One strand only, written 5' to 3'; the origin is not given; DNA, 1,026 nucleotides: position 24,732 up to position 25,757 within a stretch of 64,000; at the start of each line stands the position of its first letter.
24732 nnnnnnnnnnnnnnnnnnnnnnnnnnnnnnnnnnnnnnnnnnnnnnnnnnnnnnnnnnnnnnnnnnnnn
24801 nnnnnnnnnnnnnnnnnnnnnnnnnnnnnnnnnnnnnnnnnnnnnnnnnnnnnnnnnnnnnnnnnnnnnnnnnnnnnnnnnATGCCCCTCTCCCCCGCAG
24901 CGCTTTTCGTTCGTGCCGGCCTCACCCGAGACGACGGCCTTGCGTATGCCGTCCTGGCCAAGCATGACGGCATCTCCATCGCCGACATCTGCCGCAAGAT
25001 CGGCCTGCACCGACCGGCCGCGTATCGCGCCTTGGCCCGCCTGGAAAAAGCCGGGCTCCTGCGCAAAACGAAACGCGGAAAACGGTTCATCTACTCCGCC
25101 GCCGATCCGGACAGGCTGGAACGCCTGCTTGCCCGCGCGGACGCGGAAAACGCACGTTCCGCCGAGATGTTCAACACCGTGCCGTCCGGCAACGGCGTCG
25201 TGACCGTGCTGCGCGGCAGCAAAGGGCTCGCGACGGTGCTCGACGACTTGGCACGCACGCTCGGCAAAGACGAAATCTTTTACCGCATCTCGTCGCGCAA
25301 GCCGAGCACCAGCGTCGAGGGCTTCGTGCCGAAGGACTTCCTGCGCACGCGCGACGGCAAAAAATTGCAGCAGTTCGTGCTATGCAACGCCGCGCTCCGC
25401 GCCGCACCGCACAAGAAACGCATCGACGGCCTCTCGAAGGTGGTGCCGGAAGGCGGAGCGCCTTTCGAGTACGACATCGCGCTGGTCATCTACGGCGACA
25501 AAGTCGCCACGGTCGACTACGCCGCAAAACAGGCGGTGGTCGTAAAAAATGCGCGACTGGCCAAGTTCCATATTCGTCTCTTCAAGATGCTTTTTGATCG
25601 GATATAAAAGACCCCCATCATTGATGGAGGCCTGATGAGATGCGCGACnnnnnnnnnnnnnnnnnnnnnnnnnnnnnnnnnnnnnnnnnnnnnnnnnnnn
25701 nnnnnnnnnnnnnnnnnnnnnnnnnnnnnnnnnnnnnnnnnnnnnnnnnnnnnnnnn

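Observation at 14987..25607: Shared GTAC-N7-GTAC operator upstream of NAD kinase and of the nadA-Nudix/regulator locus: candidate new NAD regulon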

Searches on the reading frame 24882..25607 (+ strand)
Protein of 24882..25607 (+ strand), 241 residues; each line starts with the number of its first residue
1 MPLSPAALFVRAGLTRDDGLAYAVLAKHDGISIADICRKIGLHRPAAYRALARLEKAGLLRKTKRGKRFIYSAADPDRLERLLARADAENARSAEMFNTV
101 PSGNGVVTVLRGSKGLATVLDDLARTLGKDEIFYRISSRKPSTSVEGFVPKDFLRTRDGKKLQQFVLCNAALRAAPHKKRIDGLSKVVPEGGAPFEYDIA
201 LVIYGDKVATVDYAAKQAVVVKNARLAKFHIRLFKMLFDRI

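Call 5: search_protein_families(library=pfam, proteins=[window:24882-25607:+], max_evalue=0.01)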
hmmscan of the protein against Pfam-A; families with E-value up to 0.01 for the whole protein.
window:24882-25607:+ (241 aa): 15 families
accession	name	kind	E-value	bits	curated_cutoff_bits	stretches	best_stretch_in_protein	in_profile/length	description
PF01978.25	TrmB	-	4.1e-10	39.8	25.6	1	13-76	5-67/68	Sugar-specific transcriptional regulator TrmB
PF12802.13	MarR_2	-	4.5e-08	33.6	27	1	23-63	12-53/61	MarR family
PF09339.16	HTH_IclR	-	3.9e-07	30.2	22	1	25-62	12-50/52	IclR helix-turn-helix domain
PF01047.28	MarR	-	8.6e-07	29.2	24.6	1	25-64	12-51/59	MarR family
PF13412.12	HTH_24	-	6.4e-06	26.1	21.9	1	23-61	10-48/48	Winged helix-turn-helix DNA-binding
PF13518.12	HTH_28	-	6.6e-06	26.5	25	1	23-68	5-52/52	Helix-turn-helix domain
PF13551.12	HTH_29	-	5.2e-05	23.7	28.1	1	24-68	5-52/64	Winged helix-turn helix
PF13730.12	HTH_36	-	7.1e-05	23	25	1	25-60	14-55/55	Helix-turn-helix domain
PF12840.13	HTH_20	-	7.5e-05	23.1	27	1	23-62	11-50/51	Helix-turn-helix domain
PF13545.12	HTH_Crp_2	-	9e-05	22.8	27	1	32-82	24-70/70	Crp-like helix-turn-helix domain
PF13384.12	HTH_23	-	9.8e-05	22.5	24.6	1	23-59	10-46/50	Homeodomain-like domain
PF07848.18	PaaX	-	0.00071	20.2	24.8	1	34-75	27-68/70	PaaX-like protein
PF08279.18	HTH_11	-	0.0049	17.2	25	1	24-59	8-44/55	HTH domain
PF13463.12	HTH_27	-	0.0091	16.7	22.2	0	26-67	13-60/68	Winged helix DNA-binding domain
PF13338.12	AbiEi_4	-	0.0095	16.5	25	0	31-66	14-44/49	Transcriptional regulator, AbiEi antitoxin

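Call 14: search_protein_families(library=ncbifam, proteins=[window:24882-25607:+], max_evalue=0.01)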
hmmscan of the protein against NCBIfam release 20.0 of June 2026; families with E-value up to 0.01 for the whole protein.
window:24882-25607:+ (241 aa): 8 families
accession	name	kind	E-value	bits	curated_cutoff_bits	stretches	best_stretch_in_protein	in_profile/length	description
NF033788.1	HTH_metalloreg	subfamily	5.5e-08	32.5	55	1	24-77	19-72/77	metalloregulator ArsR/SmtB family transcription factor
TIGR01884.1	cas_HTH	subfamily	3.6e-05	23.2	60.2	1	24-69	150-196/202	CRISPR-associated CARF protein Csa3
NF053606.1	Sta1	subfamily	0.00021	21.3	80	1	13-83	17-93/100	Sta1 family transcriptional regulator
NF033545.0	transpos_IS630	equivalog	0.0005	19.6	100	1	21-84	3-66/299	IS630 family transposase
TIGR04472.1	reg_rSAM_mob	hypoth_equivalog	0.0038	17.3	240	1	22-64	37-79/141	radical SAM mobile pair system MarR family transcriptional regulator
TIGR02698.1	CopY_TcrY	equivalog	0.0058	16.9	121.95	0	51-74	43-66/130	CopY/TcrY family copper transport repressor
NF053660.1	ORF80_fam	equivalog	0.0068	16.3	95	0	23-61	9-47/70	ORF80 family leucine zipper DNA-binding protein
NF007528.0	PRK10141.1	subfamily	0.0086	15.9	97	0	25-72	25-72/117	metalloregulator ArsR/SmtB family transcription factor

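Call 15: find_homologous_proteins(query=window:24882-25607:+)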
Query window:24882-25607:+ (241 aa): 11 proteins with E <= 0.001 among 7541 candidates.
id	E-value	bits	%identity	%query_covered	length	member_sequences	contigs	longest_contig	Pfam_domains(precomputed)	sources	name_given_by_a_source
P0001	4.3e-151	519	100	100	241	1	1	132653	PF01047.29,PF13412.13,PF01978.26,PF13518.13,PF09339.17,PF12802.14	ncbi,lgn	-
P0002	2.0e-102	360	69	100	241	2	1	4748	PF12840.14,PF01978.26,PF09339.17,PF12802.14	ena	-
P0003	1.4e-89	318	64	97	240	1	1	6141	PF01978.26,PF13551.13,PF09339.17,PF12802.14,PF13545.13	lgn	-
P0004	4.7e-89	316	63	99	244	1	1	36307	PF01978.26,PF09339.17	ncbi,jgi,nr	ncbi:MAG TPA: helix-turn-helix domain-containing protein [Candidatus Eisenbacteria bacterium]|nr:hel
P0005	9.2e-88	312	63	99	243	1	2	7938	PF13412.13,PF13730.13,PF01978.26,PF13551.13,PF13518.13,PF09339.17,PF12802.14,PF13545.13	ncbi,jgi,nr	ncbi:MAG TPA: winged helix-turn-helix domain-containing protein [Candidatus Binatia bacterium]|jgi:D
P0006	1.1e-86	308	61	100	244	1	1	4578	PF12840.14,PF01978.26,PF09339.17,PF12802.14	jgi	-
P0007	2.8e-85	304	61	100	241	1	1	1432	PF13412.13,PF13730.13,PF01978.26,PF01022.27,PF13551.13,PF09339.17,PF12802.14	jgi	jgi:sugar-specific transcriptional regulator TrmB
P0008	1.1e-83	298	61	100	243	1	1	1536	PF01978.26,PF13551.13,PF09339.17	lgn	-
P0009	2.4e-82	294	60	100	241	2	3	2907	PF13412.13,PF13730.13,PF01978.26,PF01022.27,PF09339.17,PF12802.14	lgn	-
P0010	2.8e-82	294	62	100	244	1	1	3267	PF01978.26,PF13551.13,PF09339.17,PF12802.14,PF13545.13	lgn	-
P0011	2.7e-40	157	35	97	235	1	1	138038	PF12840.14,PF13730.13,PF01978.26,PF01022.27,PF09339.17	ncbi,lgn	-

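Call 16: find_encoding_contigs(protein=P0004, flank=10000, max_places=3)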
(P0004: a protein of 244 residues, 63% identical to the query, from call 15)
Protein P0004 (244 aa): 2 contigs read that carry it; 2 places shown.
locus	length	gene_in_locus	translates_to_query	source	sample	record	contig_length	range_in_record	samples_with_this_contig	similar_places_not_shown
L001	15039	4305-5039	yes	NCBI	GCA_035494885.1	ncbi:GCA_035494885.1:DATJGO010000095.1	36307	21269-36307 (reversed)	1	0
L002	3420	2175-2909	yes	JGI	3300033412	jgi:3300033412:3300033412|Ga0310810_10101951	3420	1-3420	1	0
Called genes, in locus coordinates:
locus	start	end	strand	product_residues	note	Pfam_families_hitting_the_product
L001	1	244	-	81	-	?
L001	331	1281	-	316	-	-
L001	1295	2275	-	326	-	PF01408:GFO_IDH_MocA, PF02894:GFO_IDH_MocA_C, PF22725:GFO_IDH_MocA_C3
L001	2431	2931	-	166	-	PF00293:NUDIX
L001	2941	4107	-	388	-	PF02445:NadA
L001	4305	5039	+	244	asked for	PF01978:TrmB, PF09339:HTH_IclR (faint)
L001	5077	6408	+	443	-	PF01266:DAO, PF06039:Mqo, PF07992:Pyr_redox_2 (faint), PF13738:Pyr_redox_3 (faint)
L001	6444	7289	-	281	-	-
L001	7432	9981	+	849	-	PF13802:Gal_mutarotas_2, PF01055:Glyco_hydro_31_2nd, PF21365:Glyco_hydro_31_3rd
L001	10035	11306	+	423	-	PF09992:NAGPA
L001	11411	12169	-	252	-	-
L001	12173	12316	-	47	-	-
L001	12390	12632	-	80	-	-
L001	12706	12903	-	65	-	-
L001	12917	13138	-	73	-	-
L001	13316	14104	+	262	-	PF01978:TrmB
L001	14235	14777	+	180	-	PF00300:His_Phos_1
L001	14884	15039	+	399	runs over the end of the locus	PF02683:DsbD_TM, PF13386:DsbD_2, PF00085:Thioredoxin, PF13098:Thioredoxin_2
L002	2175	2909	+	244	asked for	PF01978:TrmB, PF09339:HTH_IclR (faint)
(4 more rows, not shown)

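Call 17: find_encoding_contigs(protein=P0011, flank=10000, max_places=3)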
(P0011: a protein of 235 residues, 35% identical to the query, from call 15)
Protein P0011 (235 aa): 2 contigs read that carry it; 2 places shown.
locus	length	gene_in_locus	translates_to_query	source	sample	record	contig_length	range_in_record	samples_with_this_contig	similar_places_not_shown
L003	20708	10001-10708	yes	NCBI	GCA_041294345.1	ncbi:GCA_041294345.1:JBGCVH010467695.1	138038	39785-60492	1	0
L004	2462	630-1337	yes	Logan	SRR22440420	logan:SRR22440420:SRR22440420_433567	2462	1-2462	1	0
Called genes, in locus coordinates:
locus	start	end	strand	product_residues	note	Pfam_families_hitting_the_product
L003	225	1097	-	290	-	PF02163:Peptidase_M50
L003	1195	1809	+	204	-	PF00677:Lum_binding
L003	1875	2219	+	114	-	PF00885:DMRL_synthase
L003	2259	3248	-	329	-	PF01594:AI-2E_transport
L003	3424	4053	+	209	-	-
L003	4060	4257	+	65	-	-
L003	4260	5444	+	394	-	-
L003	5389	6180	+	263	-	-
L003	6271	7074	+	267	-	PF03476:MOSC_N, PF03473:MOSC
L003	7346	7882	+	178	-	-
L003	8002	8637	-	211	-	PF14681:UPRTase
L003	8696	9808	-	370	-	-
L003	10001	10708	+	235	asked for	PF01978:TrmB, PF12840:HTH_20 (weak), PF13730:HTH_36 (faint), PF01022:HTH_5 (weak), PF09339:HTH_IclR (faint)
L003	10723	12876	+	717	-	PF00270:DEAD, PF00271:Helicase_C, PF16124:RecQ_Zn_bind, PF09382:RQC, PF00570:HRDC, PF14493:HTH_40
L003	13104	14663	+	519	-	-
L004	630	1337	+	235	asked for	PF01978:TrmB, PF12840:HTH_20 (weak), PF13730:HTH_36 (faint), PF01022:HTH_5 (weak), PF09339:HTH_IclR (faint)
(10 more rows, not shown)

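Call 18: find_encoding_contigs(protein=P0005, flank=10000, max_places=3)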
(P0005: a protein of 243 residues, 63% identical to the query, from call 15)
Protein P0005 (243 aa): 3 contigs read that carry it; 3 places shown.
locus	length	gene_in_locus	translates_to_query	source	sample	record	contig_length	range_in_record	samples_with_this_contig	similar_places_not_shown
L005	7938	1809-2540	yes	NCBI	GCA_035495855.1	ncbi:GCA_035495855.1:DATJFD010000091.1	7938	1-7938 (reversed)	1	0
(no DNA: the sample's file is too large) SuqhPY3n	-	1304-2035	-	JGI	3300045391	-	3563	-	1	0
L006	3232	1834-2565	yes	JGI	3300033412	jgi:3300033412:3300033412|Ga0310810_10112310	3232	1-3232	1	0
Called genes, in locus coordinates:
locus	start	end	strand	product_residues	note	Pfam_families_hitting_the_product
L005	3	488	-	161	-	PF00293:NUDIX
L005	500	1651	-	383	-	PF02445:NadA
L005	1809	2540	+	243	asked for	PF01978:TrmB, PF12802:MarR_2 (weak), PF13412:HTH_24 (weak), PF09339:HTH_IclR, PF13518:HTH_28 (faint), PF13545:HTH_Crp_2 (weak), PF13551:HTH_29 (weak), PF13730:HTH_36 (faint)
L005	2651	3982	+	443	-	PF01266:DAO, PF06039:Mqo, PF07992:Pyr_redox_2 (faint), PF13738:Pyr_redox_3 (faint)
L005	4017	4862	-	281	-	-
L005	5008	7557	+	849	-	PF13802:Gal_mutarotas_2, PF01055:Glyco_hydro_31_2nd, PF21365:Glyco_hydro_31_3rd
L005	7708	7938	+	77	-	?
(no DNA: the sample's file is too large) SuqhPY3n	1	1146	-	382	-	?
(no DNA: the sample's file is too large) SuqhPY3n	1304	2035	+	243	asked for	PF01978:TrmB, PF12802:MarR_2 (weak), PF13412:HTH_24 (weak), PF09339:HTH_IclR, PF13518:HTH_28 (faint), PF13545:HTH_Crp_2 (weak), PF13551:HTH_29 (weak), PF13730:HTH_36 (faint)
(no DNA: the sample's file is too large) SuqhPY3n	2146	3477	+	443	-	PF01266:DAO, PF06039:Mqo, PF07992:Pyr_redox_2 (faint), PF13738:Pyr_redox_3 (faint)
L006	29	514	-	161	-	PF00293:NUDIX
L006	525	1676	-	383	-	PF02445:NadA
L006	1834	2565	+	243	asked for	PF01978:TrmB, PF12802:MarR_2 (weak), PF13412:HTH_24 (weak), PF09339:HTH_IclR, PF13518:HTH_28 (faint), PF13545:HTH_Crp_2 (weak), PF13551:HTH_29 (weak), PF13730:HTH_36 (faint)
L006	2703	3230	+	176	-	?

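Call 26: find_encoding_contigs(protein=P0001, flank=1000, max_places=3)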
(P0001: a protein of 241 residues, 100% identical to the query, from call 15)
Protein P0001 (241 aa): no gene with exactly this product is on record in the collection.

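Call 29: find_related_loci(query=A1, collection=genome_contigs, flank=10000)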
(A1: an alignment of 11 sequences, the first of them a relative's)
Query A1 (241 aa) in genome_contigs; peptide patterns used: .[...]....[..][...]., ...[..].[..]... (x = any residue, [..] = any of these).
35 stretches matched a pattern; 1 encode a relative of the query (tblastn E <= 1e-3); 1 distinct loci.
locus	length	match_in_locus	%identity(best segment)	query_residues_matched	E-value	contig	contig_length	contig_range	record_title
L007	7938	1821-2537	63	3-241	5e-89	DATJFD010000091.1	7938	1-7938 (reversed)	MAG TPA_asm: Candidatus Binatia bacterium isolate SMAG_U15450 k141_11003043, whole genome shotgun sequence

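Call 31: find_related_loci(query=A1, collection=metagenome_contigs, flank=10000)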
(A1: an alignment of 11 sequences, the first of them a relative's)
Query A1 (241 aa) in metagenome_contigs; peptide patterns used: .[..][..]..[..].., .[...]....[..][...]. (x = any residue, [..] = any of these).
217 stretches matched a pattern; 3 encode a relative of the query (tblastn E <= 1e-3); 3 distinct loci.
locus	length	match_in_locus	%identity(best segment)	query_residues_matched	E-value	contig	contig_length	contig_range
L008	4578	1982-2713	61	1-241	4e-95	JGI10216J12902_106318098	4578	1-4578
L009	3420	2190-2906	63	3-241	1e-91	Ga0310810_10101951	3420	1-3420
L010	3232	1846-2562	63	3-241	7e-90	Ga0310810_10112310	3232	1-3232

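Call 32: find_encoding_contigs(protein=P0002, flank=10000, max_places=2)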
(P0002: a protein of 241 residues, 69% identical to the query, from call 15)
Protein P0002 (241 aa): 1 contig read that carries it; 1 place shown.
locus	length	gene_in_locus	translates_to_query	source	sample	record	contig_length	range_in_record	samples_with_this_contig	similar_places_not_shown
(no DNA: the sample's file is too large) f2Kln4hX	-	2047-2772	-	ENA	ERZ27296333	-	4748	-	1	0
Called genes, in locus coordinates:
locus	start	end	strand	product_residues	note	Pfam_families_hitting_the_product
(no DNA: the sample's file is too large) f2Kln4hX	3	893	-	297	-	?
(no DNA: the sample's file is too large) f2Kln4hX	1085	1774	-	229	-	PF00293:NUDIX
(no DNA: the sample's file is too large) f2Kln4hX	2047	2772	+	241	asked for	PF01978:TrmB (weak), PF12802:MarR_2 (faint), PF09339:HTH_IclR (weak), PF12840:HTH_20 (weak)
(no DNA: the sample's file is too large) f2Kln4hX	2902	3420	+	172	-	-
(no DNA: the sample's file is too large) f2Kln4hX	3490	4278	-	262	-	-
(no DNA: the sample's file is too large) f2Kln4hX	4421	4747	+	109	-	?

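Call 33: find_encoding_contigs(protein=P0003, flank=10000, max_places=2)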
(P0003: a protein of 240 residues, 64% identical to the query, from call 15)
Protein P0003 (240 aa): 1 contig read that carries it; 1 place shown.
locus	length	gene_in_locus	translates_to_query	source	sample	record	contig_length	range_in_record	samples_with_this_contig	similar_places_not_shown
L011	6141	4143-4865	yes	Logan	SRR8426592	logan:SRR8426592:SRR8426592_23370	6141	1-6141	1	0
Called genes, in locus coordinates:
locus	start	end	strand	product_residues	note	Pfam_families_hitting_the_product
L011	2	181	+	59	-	?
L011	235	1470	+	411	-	PF13473:Cupredoxin_1 (weak)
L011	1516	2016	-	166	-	PF00293:NUDIX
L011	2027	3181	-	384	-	PF02445:NadA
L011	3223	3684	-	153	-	-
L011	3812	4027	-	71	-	-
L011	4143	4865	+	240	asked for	PF01978:TrmB, PF12802:MarR_2 (faint), PF09339:HTH_IclR (weak), PF13551:HTH_29 (faint), PF13545:HTH_Crp_2 (faint)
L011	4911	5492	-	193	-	-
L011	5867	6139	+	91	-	?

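Call 34: find_encoding_contigs(protein=P0010, flank=10000, max_places=2)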
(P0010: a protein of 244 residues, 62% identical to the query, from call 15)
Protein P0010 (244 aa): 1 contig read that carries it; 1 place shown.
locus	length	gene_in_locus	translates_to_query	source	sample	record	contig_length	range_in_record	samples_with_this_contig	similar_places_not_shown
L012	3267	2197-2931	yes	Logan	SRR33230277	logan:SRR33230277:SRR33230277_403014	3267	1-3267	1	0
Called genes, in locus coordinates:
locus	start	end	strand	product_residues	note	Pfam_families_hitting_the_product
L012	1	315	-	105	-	?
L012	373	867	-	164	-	PF00293:NUDIX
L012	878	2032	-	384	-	PF02445:NadA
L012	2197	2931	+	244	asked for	PF12802:MarR_2, PF01978:TrmB, PF13545:HTH_Crp_2 (weak), PF09339:HTH_IclR (weak), PF13551:HTH_29 (weak)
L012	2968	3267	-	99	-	?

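Call 35: find_encoding_contigs(protein=P0009, flank=10000, max_places=3)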
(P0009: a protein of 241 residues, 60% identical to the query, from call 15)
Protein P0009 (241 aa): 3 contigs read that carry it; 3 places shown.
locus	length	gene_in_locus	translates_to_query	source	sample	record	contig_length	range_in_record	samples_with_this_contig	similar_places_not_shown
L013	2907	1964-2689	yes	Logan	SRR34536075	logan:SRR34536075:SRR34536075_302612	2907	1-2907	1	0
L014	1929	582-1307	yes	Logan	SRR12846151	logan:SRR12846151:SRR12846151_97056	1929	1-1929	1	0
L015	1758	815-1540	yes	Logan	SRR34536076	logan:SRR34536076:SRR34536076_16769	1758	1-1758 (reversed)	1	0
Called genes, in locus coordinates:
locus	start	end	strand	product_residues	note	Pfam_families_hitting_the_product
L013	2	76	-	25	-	?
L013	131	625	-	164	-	PF00293:NUDIX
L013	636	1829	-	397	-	PF02445:NadA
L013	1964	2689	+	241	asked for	PF01978:TrmB, PF12802:MarR_2 (weak), PF01022:HTH_5 (weak), PF09339:HTH_IclR (weak), PF13412:HTH_24 (weak), PF13730:HTH_36 (weak)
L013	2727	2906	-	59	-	?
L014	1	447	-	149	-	?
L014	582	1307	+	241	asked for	PF01978:TrmB, PF12802:MarR_2 (weak), PF01022:HTH_5 (weak), PF09339:HTH_IclR (weak), PF13412:HTH_24 (weak), PF13730:HTH_36 (weak)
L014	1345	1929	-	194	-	?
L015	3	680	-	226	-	?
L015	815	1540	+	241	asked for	PF01978:TrmB, PF12802:MarR_2 (weak), PF01022:HTH_5 (weak), PF09339:HTH_IclR (weak), PF13412:HTH_24 (weak), PF13730:HTH_36 (weak)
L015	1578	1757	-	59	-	?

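Call 38: search_protein_representatives(alignment_id=A1)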
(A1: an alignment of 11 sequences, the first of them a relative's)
Query: 11 sequences, 241 profile positions. Proteins with E-value up to 0.001 (for the whole library): 9858; up to 1e-10: 2781; up to 1e-30: 178. The best 150 are listed.
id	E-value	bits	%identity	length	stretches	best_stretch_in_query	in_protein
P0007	1.9e-122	423.8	-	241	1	1-241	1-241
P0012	5.0e-76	271.8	-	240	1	5-241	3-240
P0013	1.2e-75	270.6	-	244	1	4-241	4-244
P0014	4.2e-74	265.5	-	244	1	7-241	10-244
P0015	1.8e-68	247.1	-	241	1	7-241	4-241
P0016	1.9e-65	237.2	-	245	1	3-241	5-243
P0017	7.5e-64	232.0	-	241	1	5-239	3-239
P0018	1.1e-63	231.4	-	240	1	9-241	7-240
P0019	2.9e-62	226.8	-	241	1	12-240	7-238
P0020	6.2e-62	225.7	-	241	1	5-240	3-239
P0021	9.0e-61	221.9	-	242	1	3-241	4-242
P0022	1.9e-60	220.8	-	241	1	7-241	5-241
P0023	3.3e-60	220.0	-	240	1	6-239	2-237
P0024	3.6e-60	219.9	-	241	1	6-241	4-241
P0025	5.6e-60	219.3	-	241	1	5-240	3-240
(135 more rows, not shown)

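Call 55: predict_structure(alignment_id=A2)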
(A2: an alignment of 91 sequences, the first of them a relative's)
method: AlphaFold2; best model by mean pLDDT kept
length: 241 residues; sequences in the alignment: 91
mean_pLDDT: 93.9   pTM: 0.68
mean pLDDT of the five models: 93.9, 93.7, 93.6, 93.1, 92.9
residues with pLDDT >= 90: 211; 70-90: 19; 50-70: 11; < 50: 0
segments of 3 or more residues with pLDDT < 50: none
pLDDT, mean of each block of 10 residues (from residue 1): 94 97 98 98 98 98 98 96 94 78 79 95 98 97 94 96 96 81 90 87 98 97 98 98 94
secondary structure, 60 per line:
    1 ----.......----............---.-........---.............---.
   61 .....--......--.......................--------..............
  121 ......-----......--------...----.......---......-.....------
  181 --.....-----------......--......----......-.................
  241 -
elements in order: H5-11 H16-27 H33-40 H44-56 E60-65 E68-73 H76-98 E107-111 H112-126 E132-137 H153-159 E163-168 H170-174 E183-187 E199-204 E207-212 E217-222 H224-240

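Call 57: fold_search(model_id=the predicted structure, library=pdb)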
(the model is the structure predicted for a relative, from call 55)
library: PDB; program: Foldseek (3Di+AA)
matches with E <= 10: 1617; with E <= 0.001: 34
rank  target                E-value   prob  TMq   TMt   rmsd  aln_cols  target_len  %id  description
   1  5bpd_D                6.7e-11  1.00  0.49  0.46   9.1       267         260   17  Structure of TrmBL2, an archaeal chromatin protein, shows a novel mode of DNA binding. (released 2015-09-02)
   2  5bpi_D                8.0e-11  1.00  0.43  0.41   9.3       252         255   16  Structure of TrmBL2, an archaeal chromatin protein, shows a novel mode of DNA binding. (released 2015-09-02)
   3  5bpd_B                9.6e-11  1.00  0.40  0.37  17.2       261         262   17  Structure of TrmBL2, an archaeal chromatin protein, shows a novel mode of DNA binding. (released 2015-09-02)
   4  5bqt_B                1.0e-10  1.00  0.39  0.38  16.4       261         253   17  Structure of TrmBL2, an archaeal chromatin protein, shows a novel mode of DNA binding. (released 2015-09-02)
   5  5box_A                1.8e-10  1.00  0.41  0.38  17.4       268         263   16  Structure of TrmBL2, an archaeal chromatin protein, shows a novel mode of DNA binding. (released 2015-09-02)
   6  5bpd_C                1.9e-10  1.00  0.49  0.46   8.7       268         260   16  Structure of TrmBL2, an archaeal chromatin protein, shows a novel mode of DNA binding. (released 2015-09-02)
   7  5bpi_C                2.2e-10  1.00  0.43  0.41  10.1       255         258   16  Structure of TrmBL2, an archaeal chromatin protein, shows a novel mode of DNA binding. (released 2015-09-02)
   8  5bqt_A                2.5e-10  1.00  0.40  0.37  16.9       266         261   18  Structure of TrmBL2, an archaeal chromatin protein, shows a novel mode of DNA binding. (released 2015-09-02)
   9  3qph_A                1.9e-07  1.00  0.38  0.31   8.6       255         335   12  The three-dimensional structure of TrmB, a global transcriptional regulator of the hyperthermophilic archaeon Pyrococc (released 2012-05-30)
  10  1sfx_A                9.3e-05  1.00  0.32  0.62   6.7       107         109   22  X-ray crystal structure of putative HTH transcription regulator from Archaeoglobus fulgidus (released 2004-08-03)
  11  1sfx_B                1.3e-04  1.00  0.31  0.63   3.9        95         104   23  X-ray crystal structure of putative HTH transcription regulator from Archaeoglobus fulgidus (released 2004-08-03)
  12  1s3j_B                1.4e-04  1.00  0.29  0.47   6.3        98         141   22  X-ray crystal structure of YusO protein from Bacillus subtilis (released 2004-04-13)
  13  1ku9_A                1.8e-04  1.00  0.31  0.49   4.2        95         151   24  X-ray Structure of a Methanococcus jannaschii DNA-Binding Protein: Implications for Antibiotic Resistance in Staphyloc (released 2002-12-25)
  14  5jbr_A                2.3e-04  1.00  0.34  0.53   4.5       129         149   18  Crystal structure of uncharacterized protein Bcav_2135 from Beutenbergia cavernae (released 2016-04-20)
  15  4omz_B                3.3e-04  1.00  0.27  0.62   9.3        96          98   22  Crystal Structure of NolR from Sinorhizobium fredii (released 2014-04-16)
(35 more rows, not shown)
